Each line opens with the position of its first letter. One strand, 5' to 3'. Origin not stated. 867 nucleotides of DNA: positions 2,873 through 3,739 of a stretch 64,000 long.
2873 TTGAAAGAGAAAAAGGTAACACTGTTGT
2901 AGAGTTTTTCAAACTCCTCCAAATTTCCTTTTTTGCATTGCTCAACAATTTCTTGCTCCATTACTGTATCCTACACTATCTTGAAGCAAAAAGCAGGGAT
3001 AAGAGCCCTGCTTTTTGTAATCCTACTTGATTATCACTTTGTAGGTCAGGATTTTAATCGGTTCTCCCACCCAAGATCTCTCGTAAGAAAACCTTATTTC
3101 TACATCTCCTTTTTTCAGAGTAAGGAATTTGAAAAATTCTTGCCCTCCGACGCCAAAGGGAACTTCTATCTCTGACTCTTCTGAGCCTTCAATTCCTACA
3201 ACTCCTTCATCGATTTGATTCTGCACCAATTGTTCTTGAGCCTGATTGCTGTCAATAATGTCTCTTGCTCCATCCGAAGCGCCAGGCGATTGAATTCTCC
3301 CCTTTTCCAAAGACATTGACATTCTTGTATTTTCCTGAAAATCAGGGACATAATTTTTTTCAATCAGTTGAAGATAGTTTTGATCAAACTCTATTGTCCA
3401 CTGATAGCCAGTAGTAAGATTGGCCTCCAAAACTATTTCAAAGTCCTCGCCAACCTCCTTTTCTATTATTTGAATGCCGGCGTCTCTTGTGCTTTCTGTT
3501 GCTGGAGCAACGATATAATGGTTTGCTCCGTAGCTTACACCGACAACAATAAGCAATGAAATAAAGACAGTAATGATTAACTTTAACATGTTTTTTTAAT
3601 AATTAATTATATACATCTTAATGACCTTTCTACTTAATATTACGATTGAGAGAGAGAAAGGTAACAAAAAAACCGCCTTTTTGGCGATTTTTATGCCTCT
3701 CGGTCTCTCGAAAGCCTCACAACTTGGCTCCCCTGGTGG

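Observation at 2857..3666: One ECF-type promoter motif with identical spacing occurs four times and links a distant sigma/anti-sigma pair to two secreted-protein genes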

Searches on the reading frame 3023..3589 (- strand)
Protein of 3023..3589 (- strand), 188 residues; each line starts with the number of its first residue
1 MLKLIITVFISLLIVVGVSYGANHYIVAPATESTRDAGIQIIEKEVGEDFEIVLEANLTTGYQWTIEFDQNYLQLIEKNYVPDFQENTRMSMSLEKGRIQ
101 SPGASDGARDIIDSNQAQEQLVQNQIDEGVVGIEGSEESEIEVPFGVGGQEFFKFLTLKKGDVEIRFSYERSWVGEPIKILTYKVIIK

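Call 6: search_protein_families(library=pfam, proteins=[window:3023-3589:-], max_evalue=0.1)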
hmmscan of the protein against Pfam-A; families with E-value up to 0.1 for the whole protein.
window:3023-3589:- (188 aa): 2 families
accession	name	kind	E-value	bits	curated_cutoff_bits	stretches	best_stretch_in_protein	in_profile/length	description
PF09394.16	Inhibitor_I42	-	2.5e-17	63.4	27.2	2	46-87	4-46/91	Chagasin family peptidase inhibitor I42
PF24284.1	DUF7472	-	0.086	13.5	27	0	6-24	18-36/65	Family of unknown function (DUF7472)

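Call 7: search_protein_families(library=ncbifam, proteins=[window:3023-3589:-], max_evalue=0.1)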
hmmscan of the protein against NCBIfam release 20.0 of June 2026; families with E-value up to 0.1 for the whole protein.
window:3023-3589:- (188 aa): 1 family
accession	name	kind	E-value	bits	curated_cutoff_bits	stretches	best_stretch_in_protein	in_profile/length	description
NF046012.1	adhes_ESA_00282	equivalog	0.056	13.2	100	1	5-77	5-76/167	ESA_00282 family adhesion-associated protein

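Call 19: find_related_loci(query=window:3023-3589:-, collection=metagenome_contigs, flank=3000)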
Query window:3023-3589:- (188 aa) in metagenome_contigs; peptide patterns used: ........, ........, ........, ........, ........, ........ (x = any residue, [..] = any of these).
95 stretches matched a pattern, but none encodes a relative of the query by tblastn (E <= 1e-3).

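Call 20: find_homologous_proteins(query=window:3023-3589:-)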
Query window:3023-3589:- (188 aa): 8 proteins with E <= 0.001 among 78 candidates.
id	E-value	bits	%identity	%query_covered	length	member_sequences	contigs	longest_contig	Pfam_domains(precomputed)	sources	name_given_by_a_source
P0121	5.8e-116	403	100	100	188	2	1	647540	PF09394.17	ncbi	ncbi:MAG: protease inhibitor I42 family protein [Candidatus Nealsonbacteria bacterium]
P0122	8.3e-75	268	66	100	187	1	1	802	PF09394.17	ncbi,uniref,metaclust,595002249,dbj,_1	ncbi:unnamed protein product [marine sediment metagenome]|uniref:Proteinase inhibitor I42 chagasin d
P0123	4.8e-74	266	67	100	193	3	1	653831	PF09394.17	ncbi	ncbi:MAG: protease inhibitor I42 family protein [Candidatus Nealsonbacteria bacterium]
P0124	2.6e-72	260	65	100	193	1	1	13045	PF09394.17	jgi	-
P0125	6.8e-72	259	65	100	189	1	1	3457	PF09394.17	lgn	-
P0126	1.6e-71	258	65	100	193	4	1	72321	PF09394.17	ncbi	-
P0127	3.2e-64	234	66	100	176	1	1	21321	PF09394.17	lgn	-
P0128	2.8e-61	224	63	100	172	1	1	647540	PF09394.17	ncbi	ncbi:MAG: protease inhibitor I42 family protein [Candidatus Nealsonbacteria bacterium]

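Call 22: find_encoding_contigs(protein=P0123, flank=4000, max_places=3)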
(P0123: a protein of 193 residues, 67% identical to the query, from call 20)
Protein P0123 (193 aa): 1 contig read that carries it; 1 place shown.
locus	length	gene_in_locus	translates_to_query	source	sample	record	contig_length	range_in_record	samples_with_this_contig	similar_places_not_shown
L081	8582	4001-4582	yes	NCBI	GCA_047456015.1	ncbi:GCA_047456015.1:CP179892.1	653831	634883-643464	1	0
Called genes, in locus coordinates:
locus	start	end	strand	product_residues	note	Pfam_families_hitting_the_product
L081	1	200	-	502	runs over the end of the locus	PF08323:Glyco_transf_5, PF00534:Glycos_transf_1, PF13692:Glyco_trans_1_4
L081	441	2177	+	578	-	PF01807:Zn_ribbon_DnaG, PF08275:DNAG_N, PF13662:Toprim_4, PF01751:Toprim, PF13155:Toprim_2, PF13362:Toprim_3 (weak), PF10410:DnaB_bind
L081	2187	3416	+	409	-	PF03979:Sigma70_r1_1, PF00140:Sigma70_r1_2, PF04542:Sigma70_r2, PF04539:Sigma70_r3, PF04545:Sigma70_r4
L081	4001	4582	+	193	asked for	PF09394:Inhibitor_I42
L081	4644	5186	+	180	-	PF07638:Sigma70_ECF (weak), PF04542:Sigma70_r2, PF08281:Sigma70_r4_2, PF04545:Sigma70_r4 (weak)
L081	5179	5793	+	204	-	PF03891:DUF333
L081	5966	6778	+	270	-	-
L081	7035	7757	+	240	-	PF01988:VIT1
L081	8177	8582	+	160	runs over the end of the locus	-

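Call 23: find_encoding_contigs(protein=P0124, flank=4000, max_places=3)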
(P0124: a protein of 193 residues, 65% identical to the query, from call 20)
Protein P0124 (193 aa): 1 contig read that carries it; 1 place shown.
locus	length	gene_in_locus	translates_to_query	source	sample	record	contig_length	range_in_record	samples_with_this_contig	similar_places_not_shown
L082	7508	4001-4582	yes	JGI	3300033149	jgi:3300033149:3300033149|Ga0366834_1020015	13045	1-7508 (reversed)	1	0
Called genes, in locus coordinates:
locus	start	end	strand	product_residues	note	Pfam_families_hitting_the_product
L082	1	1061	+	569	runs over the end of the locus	PF09491:RE_AlwI (faint)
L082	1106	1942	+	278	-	PF14338:Mrr_N, PF04471:Mrr_cat, PF22722:NA-iREase1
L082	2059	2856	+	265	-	PF00089:Trypsin (faint), PF13365:Trypsin_2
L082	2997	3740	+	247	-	-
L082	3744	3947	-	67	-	-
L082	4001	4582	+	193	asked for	PF09394:Inhibitor_I42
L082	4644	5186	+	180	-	PF07638:Sigma70_ECF, PF04542:Sigma70_r2, PF08281:Sigma70_r4_2, PF04545:Sigma70_r4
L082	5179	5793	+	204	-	PF03891:DUF333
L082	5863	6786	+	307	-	-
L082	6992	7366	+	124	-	-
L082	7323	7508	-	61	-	?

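Call 24: find_encoding_contigs(protein=P0128, flank=4000, max_places=3)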
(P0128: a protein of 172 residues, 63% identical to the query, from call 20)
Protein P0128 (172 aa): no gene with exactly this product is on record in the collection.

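Call 33: find_related_loci(query=A2, collection=metagenome_contigs, flank=4000)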
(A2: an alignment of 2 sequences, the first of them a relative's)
Query A2 (180 aa) in metagenome_contigs; peptide patterns used: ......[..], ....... (x = any residue, [..] = any of these).
600 stretches matched a pattern (row limit reached: there are more); 25 encode a relative of the query (tblastn E <= 1e-3); 25 distinct loci.
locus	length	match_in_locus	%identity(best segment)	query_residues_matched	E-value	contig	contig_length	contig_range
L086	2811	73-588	59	2-171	4e-68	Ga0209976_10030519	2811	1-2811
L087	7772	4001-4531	56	2-176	2e-63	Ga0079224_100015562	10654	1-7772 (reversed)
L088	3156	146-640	61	17-178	5e-62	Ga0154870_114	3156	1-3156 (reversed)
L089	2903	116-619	59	5-171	2e-61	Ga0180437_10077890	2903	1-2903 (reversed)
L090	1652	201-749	52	2-178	5e-63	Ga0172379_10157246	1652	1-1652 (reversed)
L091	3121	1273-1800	53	6-178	9e-61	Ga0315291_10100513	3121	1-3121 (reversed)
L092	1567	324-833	55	2-169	4e-63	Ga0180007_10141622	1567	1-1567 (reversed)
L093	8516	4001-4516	49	2-171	9e-60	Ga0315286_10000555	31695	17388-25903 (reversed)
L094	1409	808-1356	51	2-178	5e-62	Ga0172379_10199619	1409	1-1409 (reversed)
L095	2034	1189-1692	52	2-167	1e-60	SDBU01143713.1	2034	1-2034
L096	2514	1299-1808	54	2-169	8e-60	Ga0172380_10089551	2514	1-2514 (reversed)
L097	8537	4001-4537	53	2-178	5e-59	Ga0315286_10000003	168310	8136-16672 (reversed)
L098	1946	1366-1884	51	2-173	6e-60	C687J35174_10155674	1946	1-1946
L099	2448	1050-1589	48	2-179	9e-58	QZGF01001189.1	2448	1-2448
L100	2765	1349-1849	55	2-168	6e-57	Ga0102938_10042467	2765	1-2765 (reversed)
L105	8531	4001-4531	47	2-176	4e-52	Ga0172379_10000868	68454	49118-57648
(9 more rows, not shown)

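Call 36: find_encoding_contigs(protein=P0127, flank=4000, max_places=3)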
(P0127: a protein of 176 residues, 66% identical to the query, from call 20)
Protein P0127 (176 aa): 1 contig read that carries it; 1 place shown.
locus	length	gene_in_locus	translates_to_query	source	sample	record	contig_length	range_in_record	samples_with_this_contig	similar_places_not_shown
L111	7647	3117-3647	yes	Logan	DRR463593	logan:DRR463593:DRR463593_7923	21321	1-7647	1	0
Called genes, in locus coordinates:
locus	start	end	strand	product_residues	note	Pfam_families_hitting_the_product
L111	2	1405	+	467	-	?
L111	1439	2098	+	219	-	-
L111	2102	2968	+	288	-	PF00963:Cohesin (weak)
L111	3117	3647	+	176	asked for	PF09394:Inhibitor_I42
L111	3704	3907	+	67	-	-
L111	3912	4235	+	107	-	-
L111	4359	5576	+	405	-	PF05496:RuvB_N, PF13173:AAA_14 (weak), PF00004:AAA, PF07728:AAA_5 (faint), PF16193:AAA_assoc_2, PF12002:MgsA_C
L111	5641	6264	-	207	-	-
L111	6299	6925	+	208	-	-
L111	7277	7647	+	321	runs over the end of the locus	PF02540:NAD_synthase (weak), PF00733:Asn_synthase (weak), PF01171:ATP_bind_3, PF00958:GMP_synt_C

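Call 37: find_encoding_contigs(protein=P0126, flank=4000, max_places=3)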
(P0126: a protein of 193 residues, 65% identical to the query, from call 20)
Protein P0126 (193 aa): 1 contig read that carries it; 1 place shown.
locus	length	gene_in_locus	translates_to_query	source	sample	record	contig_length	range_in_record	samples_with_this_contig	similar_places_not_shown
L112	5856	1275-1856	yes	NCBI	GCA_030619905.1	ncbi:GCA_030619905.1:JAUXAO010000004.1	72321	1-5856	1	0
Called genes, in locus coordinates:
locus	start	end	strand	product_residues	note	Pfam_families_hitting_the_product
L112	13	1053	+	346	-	-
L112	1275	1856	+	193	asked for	PF09394:Inhibitor_I42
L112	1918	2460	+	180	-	PF07638:Sigma70_ECF, PF04542:Sigma70_r2, PF08281:Sigma70_r4_2, PF04545:Sigma70_r4 (weak)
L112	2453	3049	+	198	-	PF03891:DUF333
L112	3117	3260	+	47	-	-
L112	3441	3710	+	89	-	-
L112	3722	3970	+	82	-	PF26223:DUF8049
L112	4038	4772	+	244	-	PF06790:UPF0259, PF25231:DUF7847 (weak)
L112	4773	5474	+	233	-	-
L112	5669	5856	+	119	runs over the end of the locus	PF18899:DUF5655, PF08818:DUF1801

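Call 42: list_cluster_members(proteins=[L081:4644-5183:+, L082:4644-5183:+, L112:1918-2457:+, L081:5179-5790:+, L112:2453-3046:+, L111:3117-3644:+])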
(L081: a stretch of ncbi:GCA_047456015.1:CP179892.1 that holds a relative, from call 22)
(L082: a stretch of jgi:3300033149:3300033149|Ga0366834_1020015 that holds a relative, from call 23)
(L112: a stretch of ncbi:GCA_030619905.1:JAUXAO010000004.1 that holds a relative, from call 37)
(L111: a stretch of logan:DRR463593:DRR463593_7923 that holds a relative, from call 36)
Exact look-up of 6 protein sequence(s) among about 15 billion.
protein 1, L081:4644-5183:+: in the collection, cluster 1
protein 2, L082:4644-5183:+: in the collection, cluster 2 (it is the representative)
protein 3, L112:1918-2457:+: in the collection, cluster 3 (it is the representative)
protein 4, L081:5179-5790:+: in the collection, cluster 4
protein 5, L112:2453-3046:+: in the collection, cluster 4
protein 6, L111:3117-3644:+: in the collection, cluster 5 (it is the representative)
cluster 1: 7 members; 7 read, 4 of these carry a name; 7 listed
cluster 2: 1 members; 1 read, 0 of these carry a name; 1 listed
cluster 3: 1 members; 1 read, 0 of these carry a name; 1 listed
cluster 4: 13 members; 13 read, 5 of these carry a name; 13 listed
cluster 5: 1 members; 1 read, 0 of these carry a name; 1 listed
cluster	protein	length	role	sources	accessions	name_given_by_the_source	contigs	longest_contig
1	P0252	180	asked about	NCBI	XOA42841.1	MAG: RNA polymerase sigma factor [Candidatus Nealsonbacteria bacterium]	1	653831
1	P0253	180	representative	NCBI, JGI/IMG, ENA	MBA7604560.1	RNA polymerase sigma factor YlaC [subsurface metagenome]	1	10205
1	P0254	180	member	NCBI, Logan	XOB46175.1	MAG: RNA polymerase sigma factor [Candidatus Nealsonbacteria bacterium]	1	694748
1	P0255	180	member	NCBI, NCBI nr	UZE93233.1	MAG: RNA polymerase sigma factor [Candidatus Nealsonbacteria bacterium]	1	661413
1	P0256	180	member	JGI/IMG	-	-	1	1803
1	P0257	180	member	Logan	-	-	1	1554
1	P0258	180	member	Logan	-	-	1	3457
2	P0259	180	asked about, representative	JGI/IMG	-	-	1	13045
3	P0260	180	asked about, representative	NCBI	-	-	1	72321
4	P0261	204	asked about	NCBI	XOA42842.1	MAG: DUF333 domain-containing protein [Candidatus Nealsonbacteria bacterium]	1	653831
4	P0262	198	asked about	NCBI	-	-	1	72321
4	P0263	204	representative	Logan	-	-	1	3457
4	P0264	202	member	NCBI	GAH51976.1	unnamed protein product, partial [marine sediment metagenome]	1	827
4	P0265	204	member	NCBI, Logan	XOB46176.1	MAG: DUF333 domain-containing protein [Candidatus Nealsonbacteria bacterium]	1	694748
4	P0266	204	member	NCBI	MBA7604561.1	hypothetical protein ES703_11686 [subsurface metagenome]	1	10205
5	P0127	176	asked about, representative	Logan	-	-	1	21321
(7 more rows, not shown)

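Call 58: search_protein_families(library=ncbifam, proteins=[L082:4644-5183:+, L082:5179-5790:+, L093:4556-6085:+, L083:5776-6813:+], max_evalue=0.01)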
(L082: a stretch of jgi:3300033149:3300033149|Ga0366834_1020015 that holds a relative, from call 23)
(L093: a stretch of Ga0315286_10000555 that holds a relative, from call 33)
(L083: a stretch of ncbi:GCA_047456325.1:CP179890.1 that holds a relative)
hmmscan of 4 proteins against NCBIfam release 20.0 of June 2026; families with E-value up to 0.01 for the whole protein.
L082:4644-5183:+ (180 aa): 101 families (the best 25 are shown)
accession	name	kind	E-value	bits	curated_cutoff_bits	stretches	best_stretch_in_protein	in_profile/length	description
TIGR02952.1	Sig70_famx2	equivalog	1.2e-37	129.4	206.45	1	6-167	2-168/170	ECF subfamily RNA polymerase sigma factor, BldN family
TIGR02937.1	sigma70-ECF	superfamily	1.1e-28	100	42.9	1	16-168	2-164/165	sigma-70 family RNA polymerase sigma factor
NF009166.1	PRK12513.1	equivalog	3.5e-26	92.1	206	1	5-168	12-185/193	RNA polymerase sigma factor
TIGR02950.1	SigM_subfam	subfamily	3.6e-26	91.9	147.95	1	17-167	2-156/159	RNA polymerase sigma factor, SigM family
NF007216.0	PRK09638.1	equivalog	6.4e-22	78.2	194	1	2-168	5-173/180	RNA polymerase sigma factor SigY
NF058625.1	sigma_PG0214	equivalog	1e-21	77.4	130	1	15-169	4-161/170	GFO_1088 family ECF-type sigma factor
NF007220.0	PRK09639.1-5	equivalog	1.6e-21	76.9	260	1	16-168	4-163/181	RNA polymerase sigma factor SigX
TIGR02985.1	Sig70_bacteroi1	subfamily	2.9e-21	76.4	126.4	1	16-169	2-162/162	RNA polymerase sigma-70 factor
NF007223.0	PRK09641.1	equivalog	7.5e-20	71.6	209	1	2-156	5-171/187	RNA polymerase sigma factor SigW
NF009193.0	PRK12541.1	equivalog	1.4e-18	67.7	171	1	15-165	5-156/161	RNA polymerase sigma factor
TIGR02959.1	SigZ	equivalog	1.8e-18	67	168.65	1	22-169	2-148/170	RNA polymerase sigma factor SigZ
TIGR02948.1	SigW_bacill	equivalog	1.9e-18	67.2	243.1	1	2-158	5-173/187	RNA polymerase sigma factor SigW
NF007215.0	PRK09637.1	equivalog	3.1e-18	66.4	212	1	17-169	3-154/181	RNA polymerase sigma factor SigZ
NF009172.0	PRK12519.1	subfamily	4.2e-18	65.6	222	1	3-168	17-188/194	RNA polymerase sigma factor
NF007217.0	PRK09639.1-1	equivalog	1.1e-16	61.2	239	1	16-172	4-168/194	RNA polymerase sigma factor SigX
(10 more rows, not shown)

L082:5179-5790:+ (204 aa): 0 families

L093:4556-6085:+ (510 aa): 0 families

L083:5776-6813:+ (346 aa): 2 families
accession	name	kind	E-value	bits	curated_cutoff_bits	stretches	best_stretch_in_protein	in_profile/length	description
NF006544.0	PRK09039.1-3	equivalog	0.00091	18.9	362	1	111-166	251-308/343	peptidoglycan -binding protein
NF033158.1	Myrrcad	domain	0.0043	16.5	33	1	11-25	17-31/36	MyrrCad domain-containing protein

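Call 59: search_protein_families(library=pfam, proteins=[L082:4644-5183:+, L082:5179-5790:+, L093:4556-6085:+, L083:5776-6813:+, L105:4554-5966:+], max_evalue=0.05)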
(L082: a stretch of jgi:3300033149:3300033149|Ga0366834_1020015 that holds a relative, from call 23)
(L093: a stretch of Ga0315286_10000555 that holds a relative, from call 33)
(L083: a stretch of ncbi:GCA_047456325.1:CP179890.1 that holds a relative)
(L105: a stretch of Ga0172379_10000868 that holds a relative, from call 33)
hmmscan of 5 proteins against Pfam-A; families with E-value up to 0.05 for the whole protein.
L082:4644-5183:+ (180 aa): 7 families
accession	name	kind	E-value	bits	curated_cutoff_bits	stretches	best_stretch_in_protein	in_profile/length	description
PF04542.20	Sigma70_r2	-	2e-18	66.4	24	1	20-87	1-69/71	Sigma-70 region 2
PF08281.18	Sigma70_r4_2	-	6.6e-13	48.5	25.7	1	113-161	2-50/54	Sigma-70, region 4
PF07638.17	Sigma70_ECF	-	3.3e-08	34.1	21.1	1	4-153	6-167/185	ECF sigma factor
PF04545.22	Sigma70_r4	-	7.9e-08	32.1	24.1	1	119-167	2-50/50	Sigma-70, region 4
PF13384.12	HTH_23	-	0.0094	16.2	24.6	1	123-151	3-31/50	Homeodomain-like domain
PF19889.5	DUF6362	-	0.01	16.6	31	1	101-160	35-93/98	Domain of unknown function (DUF6362)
PF13518.12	HTH_28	-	0.028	15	25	0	126-148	1-23/52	Helix-turn-helix domain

L082:5179-5790:+ (204 aa): 1 family
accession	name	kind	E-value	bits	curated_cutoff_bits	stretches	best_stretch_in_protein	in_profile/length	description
PF03891.20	DUF333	-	3e-16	59.9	25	1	118-163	2-47/47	Domain of unknown function (DUF333)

L093:4556-6085:+ (510 aa): 0 families

L083:5776-6813:+ (346 aa): 1 family
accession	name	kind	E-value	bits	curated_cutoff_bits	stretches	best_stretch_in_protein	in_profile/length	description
PF09947.15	DUF2180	-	0.0004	20.9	22.2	1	261-293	5-36/68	Uncharacterized protein conserved in archaea (DUF2180)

L105:4554-5966:+ (471 aa): 0 families
